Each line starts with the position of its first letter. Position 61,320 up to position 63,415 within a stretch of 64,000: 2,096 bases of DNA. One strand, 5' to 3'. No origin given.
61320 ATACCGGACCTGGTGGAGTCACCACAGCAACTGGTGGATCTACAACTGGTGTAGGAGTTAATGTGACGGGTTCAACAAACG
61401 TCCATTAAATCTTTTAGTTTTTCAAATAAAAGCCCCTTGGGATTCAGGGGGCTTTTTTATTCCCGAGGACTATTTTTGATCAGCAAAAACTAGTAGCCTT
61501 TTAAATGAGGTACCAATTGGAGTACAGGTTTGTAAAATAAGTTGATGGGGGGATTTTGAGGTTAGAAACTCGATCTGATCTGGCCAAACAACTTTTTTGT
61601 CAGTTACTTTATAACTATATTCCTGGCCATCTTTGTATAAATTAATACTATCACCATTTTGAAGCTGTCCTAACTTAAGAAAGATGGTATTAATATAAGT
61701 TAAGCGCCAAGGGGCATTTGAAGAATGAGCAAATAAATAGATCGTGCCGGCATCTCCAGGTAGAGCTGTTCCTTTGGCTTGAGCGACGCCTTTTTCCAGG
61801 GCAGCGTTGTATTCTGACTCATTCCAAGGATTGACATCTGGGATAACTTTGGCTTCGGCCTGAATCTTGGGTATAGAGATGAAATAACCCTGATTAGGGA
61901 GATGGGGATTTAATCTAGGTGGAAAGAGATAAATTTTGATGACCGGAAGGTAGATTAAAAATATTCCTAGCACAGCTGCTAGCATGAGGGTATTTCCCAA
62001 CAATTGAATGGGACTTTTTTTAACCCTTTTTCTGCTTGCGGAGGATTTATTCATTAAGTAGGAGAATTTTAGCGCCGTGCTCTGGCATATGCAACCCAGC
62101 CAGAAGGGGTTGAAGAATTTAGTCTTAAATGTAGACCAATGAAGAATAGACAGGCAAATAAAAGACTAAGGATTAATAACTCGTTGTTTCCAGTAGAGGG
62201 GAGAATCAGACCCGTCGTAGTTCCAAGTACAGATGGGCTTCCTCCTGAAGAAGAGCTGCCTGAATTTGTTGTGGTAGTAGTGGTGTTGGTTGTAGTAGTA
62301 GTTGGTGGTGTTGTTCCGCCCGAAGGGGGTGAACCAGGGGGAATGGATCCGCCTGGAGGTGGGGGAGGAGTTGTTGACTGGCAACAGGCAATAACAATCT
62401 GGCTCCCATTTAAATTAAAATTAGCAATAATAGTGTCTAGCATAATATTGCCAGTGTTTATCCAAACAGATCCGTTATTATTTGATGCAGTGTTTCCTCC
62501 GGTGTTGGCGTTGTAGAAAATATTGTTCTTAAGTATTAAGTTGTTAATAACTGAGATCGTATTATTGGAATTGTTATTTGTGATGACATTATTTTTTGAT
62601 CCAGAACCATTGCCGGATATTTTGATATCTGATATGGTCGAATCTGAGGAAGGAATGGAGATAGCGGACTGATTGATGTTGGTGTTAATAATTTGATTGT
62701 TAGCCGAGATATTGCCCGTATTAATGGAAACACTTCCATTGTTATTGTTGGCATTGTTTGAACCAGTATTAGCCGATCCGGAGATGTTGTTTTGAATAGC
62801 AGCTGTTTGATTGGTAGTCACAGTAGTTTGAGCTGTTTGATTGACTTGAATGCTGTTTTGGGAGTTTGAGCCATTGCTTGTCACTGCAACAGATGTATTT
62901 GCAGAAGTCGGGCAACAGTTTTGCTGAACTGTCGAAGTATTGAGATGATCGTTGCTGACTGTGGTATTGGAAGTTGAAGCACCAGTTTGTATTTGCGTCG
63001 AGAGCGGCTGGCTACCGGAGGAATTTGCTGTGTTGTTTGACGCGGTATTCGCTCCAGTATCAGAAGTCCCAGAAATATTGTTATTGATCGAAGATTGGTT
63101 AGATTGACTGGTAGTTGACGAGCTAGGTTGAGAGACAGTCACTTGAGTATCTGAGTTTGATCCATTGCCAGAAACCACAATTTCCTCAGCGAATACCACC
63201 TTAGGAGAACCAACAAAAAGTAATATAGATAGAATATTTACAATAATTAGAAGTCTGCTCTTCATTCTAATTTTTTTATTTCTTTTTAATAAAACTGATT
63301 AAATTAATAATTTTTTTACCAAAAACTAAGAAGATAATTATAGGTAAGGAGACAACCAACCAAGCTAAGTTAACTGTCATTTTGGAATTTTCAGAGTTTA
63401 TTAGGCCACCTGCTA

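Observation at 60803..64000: Sortase with a family of Asn/Thr/Gly-rich repeat surface proteins sharing an SGNG(A/S)GS ... ANTG motif, one with a canonical LPSTG sorting signal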

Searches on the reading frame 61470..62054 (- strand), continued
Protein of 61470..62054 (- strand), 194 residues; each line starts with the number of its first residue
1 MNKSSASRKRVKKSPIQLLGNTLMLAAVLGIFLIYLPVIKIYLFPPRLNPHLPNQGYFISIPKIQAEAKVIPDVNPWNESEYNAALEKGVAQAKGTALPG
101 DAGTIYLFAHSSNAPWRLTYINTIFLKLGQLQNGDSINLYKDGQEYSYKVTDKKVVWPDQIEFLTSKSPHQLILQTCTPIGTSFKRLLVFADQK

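Call 79: find_homologous_proteins(query=window:61470-62051:-, max_evalue=1e-20)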
Query window:61470-62051:- (193 aa): 1742 proteins with E <= 1e-20 among 1874 candidates; the best 120 are listed.
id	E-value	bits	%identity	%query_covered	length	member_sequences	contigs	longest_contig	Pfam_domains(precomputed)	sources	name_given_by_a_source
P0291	1.4e-124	431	100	100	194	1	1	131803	PF04203.19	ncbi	-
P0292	1.1e-65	239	57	95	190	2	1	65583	PF04203.19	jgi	jgi:LPXTG-site transpeptidase (sortase) family protein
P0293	1.6e-65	239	59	90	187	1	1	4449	PF04203.19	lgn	-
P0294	8.7e-65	236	56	95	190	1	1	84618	PF04203.19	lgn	-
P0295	2.7e-64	234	56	98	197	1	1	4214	PF04203.19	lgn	-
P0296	2.8e-63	231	56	90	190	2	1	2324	PF04203.19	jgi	-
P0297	7.1e-63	230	59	90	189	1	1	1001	PF04203.19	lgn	-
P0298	1.5e-62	229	54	95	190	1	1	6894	PF04203.19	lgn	-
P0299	1.7e-62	229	53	84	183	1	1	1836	PF04203.19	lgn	-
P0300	2.0e-62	228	58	90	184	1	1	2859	PF04203.19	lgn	-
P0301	2.6e-62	228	57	90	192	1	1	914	PF04203.19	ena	-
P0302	4.6e-62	227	56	90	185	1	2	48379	PF04203.19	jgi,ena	jgi:sortase A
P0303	5.4e-62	227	58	91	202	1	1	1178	PF04203.19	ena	-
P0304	6.2e-62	227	55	90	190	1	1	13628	PF04203.19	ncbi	-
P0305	6.6e-62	227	57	90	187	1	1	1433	PF04203.19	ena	-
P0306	7.9e-62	226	55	90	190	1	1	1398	PF04203.19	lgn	-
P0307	1.2e-61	226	55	94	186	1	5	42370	PF04203.19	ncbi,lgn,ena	-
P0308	1.3e-61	226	56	94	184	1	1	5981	PF04203.19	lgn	-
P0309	1.7e-61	225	55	90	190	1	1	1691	PF04203.19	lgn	-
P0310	1.7e-61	225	60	90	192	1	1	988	PF04203.19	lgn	-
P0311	2.3e-61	225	56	94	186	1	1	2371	PF04203.19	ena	-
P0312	2.7e-61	225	58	90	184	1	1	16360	PF04203.19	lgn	-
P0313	4.0e-61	224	55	90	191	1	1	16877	PF04203.19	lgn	-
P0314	4.8e-61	224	56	94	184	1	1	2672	PF04203.19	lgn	-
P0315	5.1e-61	224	57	90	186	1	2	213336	PF04203.19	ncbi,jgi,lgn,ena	-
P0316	5.1e-61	224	58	91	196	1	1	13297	PF04203.19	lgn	-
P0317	5.2e-61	224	60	90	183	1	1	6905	PF04203.19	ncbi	-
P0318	1.0e-60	223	57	90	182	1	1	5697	PF04203.19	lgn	-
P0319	1.2e-60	223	56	90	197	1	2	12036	PF04203.19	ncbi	-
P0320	2.3e-60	222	52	99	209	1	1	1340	PF04203.19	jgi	jgi:LPXTG-site transpeptidase (sortase) family protein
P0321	2.3e-60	222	56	93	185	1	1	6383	PF04203.19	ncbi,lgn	-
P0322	2.5e-60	222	55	90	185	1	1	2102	PF04203.19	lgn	-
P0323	2.6e-60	221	55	90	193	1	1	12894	PF04203.19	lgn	-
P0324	4.2e-60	221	52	94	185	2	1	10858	PF04203.19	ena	-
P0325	7.0e-60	220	53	93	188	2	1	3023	PF04203.19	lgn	-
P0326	7.3e-60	220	57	90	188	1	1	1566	PF04203.19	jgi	-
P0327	1.0e-59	220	55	90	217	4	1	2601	PF04203.19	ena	-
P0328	1.1e-59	219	56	90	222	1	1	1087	PF04203.19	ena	-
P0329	1.5e-59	219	55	94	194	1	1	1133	PF04203.19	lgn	-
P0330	1.7e-59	219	52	99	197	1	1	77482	PF04203.19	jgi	jgi:sortase A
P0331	2.2e-59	218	56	90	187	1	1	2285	PF04203.19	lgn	-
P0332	2.3e-59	218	56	93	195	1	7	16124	PF04203.19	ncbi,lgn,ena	-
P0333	2.4e-59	218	59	90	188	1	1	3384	PF04203.19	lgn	-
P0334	3.3e-59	218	54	90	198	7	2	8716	PF04203.19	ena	-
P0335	4.1e-59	218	55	90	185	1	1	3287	PF04203.19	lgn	-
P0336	4.6e-59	217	54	96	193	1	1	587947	PF04203.19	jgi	-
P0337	4.9e-59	217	54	90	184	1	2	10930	PF04203.19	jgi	jgi:sortase A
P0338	5.0e-59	217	57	90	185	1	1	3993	PF04203.19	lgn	-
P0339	5.2e-59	217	54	99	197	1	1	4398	PF04203.19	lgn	-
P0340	5.5e-59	217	57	91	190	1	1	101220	PF04203.19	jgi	jgi:LPXTG-site transpeptidase (sortase) family protein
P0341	5.5e-59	217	57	95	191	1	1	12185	PF04203.19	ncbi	-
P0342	6.1e-59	217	52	95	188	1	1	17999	PF04203.19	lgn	-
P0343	6.9e-59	217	54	90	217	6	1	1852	PF04203.19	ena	-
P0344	8.1e-59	217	58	91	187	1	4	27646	PF04203.19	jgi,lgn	-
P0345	8.2e-59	217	55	90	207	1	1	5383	PF04203.19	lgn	-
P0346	1.1e-58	216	54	91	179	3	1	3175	PF04203.19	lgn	-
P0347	1.4e-58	216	54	90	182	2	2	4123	PF04203.19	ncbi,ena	-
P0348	1.5e-58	216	56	90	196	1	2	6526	PF04203.19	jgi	jgi:LPXTG-site transpeptidase (sortase) family protein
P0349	1.7e-58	216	59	82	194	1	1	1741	PF04203.19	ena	-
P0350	1.9e-58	215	56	90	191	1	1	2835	PF04203.19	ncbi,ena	-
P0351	2.0e-58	215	54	94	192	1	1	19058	PF04203.19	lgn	-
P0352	2.0e-58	215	55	90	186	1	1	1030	PF04203.19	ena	-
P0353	2.0e-58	215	55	96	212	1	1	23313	PF04203.19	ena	-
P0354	2.2e-58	215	52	90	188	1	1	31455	PF04203.19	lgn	-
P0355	2.4e-58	215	54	94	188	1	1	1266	PF04203.19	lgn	-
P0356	2.6e-58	215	55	94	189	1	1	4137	PF04203.19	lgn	-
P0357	2.7e-58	215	54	91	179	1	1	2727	PF04203.19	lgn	-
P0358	2.8e-58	215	53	91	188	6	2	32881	PF04203.19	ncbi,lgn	-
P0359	2.9e-58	215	53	98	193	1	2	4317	PF04203.19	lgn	-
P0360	3.0e-58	215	54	78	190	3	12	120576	PF04203.19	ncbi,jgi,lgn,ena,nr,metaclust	ncbi:MAG: hypothetical protein CO135_02590 [Candidatus Levybacteria bacterium CG_4_9_14_3_um_filter_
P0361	3.0e-58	215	57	90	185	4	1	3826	PF04203.19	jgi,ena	-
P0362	3.6e-58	215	49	95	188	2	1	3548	PF04203.19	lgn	-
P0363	3.9e-58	214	56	90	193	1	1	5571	PF04203.19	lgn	-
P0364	4.7e-58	214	53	93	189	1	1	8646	PF04203.19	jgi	jgi:LPXTG-site transpeptidase (sortase) family protein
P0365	5.2e-58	214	55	94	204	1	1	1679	PF04203.19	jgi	jgi:LPXTG-site transpeptidase (sortase) family protein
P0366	5.6e-58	214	57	90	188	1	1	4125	PF04203.19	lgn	-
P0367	5.7e-58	214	57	90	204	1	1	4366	PF04203.19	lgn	-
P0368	6.2e-58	214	55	94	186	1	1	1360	PF04203.19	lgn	-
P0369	6.8e-58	214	54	90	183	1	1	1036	PF04203.19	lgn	-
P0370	8.3e-58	213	53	93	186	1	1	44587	PF04203.19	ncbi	-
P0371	9.3e-58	213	53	95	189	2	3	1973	PF04203.19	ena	-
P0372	9.4e-58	213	54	91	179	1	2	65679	PF04203.19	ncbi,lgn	-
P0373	1.1e-57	213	52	90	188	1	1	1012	PF04203.19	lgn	-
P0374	1.1e-57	213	60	79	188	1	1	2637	PF04203.19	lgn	-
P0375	1.1e-57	213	48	95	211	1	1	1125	PF04203.19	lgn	-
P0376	1.2e-57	213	55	90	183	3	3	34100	PF04203.19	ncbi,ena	-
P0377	1.2e-57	213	49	96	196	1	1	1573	PF04203.19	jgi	jgi:LPXTG-site transpeptidase (sortase) family protein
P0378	1.4e-57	213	51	91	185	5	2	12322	PF04203.19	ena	-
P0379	1.4e-57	213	58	91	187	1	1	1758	PF04203.19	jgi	jgi:LPXTG-site transpeptidase (sortase) family protein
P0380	1.4e-57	213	55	94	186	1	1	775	PF04203.19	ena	-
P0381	1.6e-57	212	52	99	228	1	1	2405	PF04203.19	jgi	jgi:LPXTG-site transpeptidase (sortase) family protein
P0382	1.6e-57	212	56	90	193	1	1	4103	PF04203.19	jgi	jgi:LPXTG-site transpeptidase (sortase) family protein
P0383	1.6e-57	212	54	90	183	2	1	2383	PF04203.19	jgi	-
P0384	1.7e-57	212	52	94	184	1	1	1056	PF04203.19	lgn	-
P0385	1.9e-57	212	54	94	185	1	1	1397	PF04203.19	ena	-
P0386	2.1e-57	212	54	91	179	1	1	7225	PF04203.19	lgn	-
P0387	2.1e-57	212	55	94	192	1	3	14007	PF04203.19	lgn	-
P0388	2.2e-57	212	52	90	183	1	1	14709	PF04203.19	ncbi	-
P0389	3.4e-57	211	49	93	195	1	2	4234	PF04203.19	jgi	-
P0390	3.6e-57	211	49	97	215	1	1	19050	PF04203.19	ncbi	-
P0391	3.7e-57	211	54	91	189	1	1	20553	PF04203.19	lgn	-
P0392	3.8e-57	211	54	95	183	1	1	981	PF04203.19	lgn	-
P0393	4.0e-57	211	53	91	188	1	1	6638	PF04203.19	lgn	-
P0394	4.8e-57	211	53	95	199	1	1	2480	PF04203.19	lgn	-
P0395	5.7e-57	211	55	90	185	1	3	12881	PF04203.19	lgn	-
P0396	6.0e-57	211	52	90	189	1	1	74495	PF04203.19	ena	-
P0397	6.0e-57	211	52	90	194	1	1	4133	PF04203.19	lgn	-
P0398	6.3e-57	210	51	90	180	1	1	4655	PF04203.19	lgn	-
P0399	6.4e-57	210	54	91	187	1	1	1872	PF04203.19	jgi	jgi:LPXTG-site transpeptidase (sortase) family protein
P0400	7.3e-57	210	55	87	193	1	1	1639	PF04203.19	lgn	-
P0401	7.5e-57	210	53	90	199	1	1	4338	PF04203.19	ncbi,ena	-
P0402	8.1e-57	210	56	90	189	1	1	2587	PF04203.19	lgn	-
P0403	8.2e-57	210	50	95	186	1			PF04203.19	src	-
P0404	8.5e-57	210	53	90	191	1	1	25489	PF04203.19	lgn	-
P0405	8.7e-57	210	52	90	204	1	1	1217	PF04203.19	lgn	-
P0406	8.8e-57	210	55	93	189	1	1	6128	PF04203.19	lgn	-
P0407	9.2e-57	210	53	93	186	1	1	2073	PF04203.19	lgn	-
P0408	9.4e-57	210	58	80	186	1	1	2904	PF04203.19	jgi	jgi:LPXTG-site transpeptidase (sortase) family protein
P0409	1.1e-56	210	55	91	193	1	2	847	PF04203.19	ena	-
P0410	1.1e-56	210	52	97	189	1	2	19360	PF04203.19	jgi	jgi:sortase A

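Call 80: find_encoding_contigs(protein=P0291, flank=10000, max_places=2)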
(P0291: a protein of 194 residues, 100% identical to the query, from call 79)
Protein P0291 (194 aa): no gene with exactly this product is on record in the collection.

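Call 81: list_cluster_members(proteins=[P0291, P0292, P0294, P0304, P0315, P0317, P0360, P0228, P0230, P0234])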
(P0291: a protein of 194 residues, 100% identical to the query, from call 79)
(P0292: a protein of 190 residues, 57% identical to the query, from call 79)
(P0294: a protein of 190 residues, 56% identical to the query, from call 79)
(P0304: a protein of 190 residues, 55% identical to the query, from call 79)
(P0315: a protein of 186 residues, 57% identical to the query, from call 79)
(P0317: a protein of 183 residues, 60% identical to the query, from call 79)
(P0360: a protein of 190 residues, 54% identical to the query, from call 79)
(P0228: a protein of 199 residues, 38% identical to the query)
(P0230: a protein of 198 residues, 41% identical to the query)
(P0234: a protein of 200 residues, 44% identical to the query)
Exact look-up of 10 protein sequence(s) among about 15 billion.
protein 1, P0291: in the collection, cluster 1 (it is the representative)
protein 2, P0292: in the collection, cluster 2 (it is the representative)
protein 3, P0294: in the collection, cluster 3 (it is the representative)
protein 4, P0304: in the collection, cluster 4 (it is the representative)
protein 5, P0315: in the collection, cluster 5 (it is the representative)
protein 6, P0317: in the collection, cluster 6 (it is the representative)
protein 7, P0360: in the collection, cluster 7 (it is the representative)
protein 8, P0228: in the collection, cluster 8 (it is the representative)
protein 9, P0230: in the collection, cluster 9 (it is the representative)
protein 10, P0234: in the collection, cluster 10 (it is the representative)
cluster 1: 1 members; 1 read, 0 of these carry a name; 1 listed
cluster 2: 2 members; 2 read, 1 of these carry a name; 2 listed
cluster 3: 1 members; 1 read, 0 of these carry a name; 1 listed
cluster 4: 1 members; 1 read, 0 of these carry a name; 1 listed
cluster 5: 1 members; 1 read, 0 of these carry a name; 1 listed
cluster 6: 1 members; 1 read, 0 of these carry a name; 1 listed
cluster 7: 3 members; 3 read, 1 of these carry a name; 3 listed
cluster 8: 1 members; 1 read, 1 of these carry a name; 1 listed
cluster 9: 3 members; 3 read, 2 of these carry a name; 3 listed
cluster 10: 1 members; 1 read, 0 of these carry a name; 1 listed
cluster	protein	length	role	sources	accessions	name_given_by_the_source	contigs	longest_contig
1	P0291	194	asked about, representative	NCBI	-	-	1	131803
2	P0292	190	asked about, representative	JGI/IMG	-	LPXTG-site transpeptidase (sortase) family protein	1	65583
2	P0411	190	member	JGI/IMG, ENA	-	-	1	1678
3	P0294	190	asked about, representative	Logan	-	-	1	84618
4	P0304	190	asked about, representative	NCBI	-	-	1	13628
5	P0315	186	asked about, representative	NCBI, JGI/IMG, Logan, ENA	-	-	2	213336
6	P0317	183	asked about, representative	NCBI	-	-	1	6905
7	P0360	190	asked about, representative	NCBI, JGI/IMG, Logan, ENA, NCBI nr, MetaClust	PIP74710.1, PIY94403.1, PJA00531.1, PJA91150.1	MAG: hypothetical protein CO135_02590 [Candidatus Levybacteria bacterium ... | MAG: hypothetical protein COW87_02355 [Candidatus Levybacteria bacterium ... | \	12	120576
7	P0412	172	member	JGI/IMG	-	-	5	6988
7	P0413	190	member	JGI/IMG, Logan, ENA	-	-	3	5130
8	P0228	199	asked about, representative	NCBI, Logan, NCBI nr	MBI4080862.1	MAG: hypothetical protein HY430_03785 [Candidatus Levybacteria bacterium] | hypothetical protein [Candidatus Levybacteria bacterium]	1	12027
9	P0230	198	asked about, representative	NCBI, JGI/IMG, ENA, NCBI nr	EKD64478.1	MAG: hypothetical protein ACD_50C00377G0004 [uncultured bacterium]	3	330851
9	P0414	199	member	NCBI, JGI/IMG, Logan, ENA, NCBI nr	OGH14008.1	MAG: hypothetical protein A2687_06095 [Candidatus Levybacteria bacterium ...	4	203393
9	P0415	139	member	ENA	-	-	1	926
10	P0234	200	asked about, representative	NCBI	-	-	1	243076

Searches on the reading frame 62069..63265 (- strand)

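Call 5: search_protein_families(library=pfam, proteins=[window:62069-63265:-], max_evalue=1)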
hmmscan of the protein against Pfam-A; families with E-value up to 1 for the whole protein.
window:62069-63265:- (398 aa): 0 families

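Call 6: search_protein_families(library=ncbifam, proteins=[window:62069-63265:-], max_evalue=1)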
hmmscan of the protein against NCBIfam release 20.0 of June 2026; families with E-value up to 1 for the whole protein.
window:62069-63265:- (398 aa): 1 family
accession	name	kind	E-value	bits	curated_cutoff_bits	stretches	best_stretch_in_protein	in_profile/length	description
NF053819.1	EF0750_LPXTG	subfamily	0.0061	17.1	47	1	1-63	1-61/105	EF2685/EF0750 family sortase-dependent surface protein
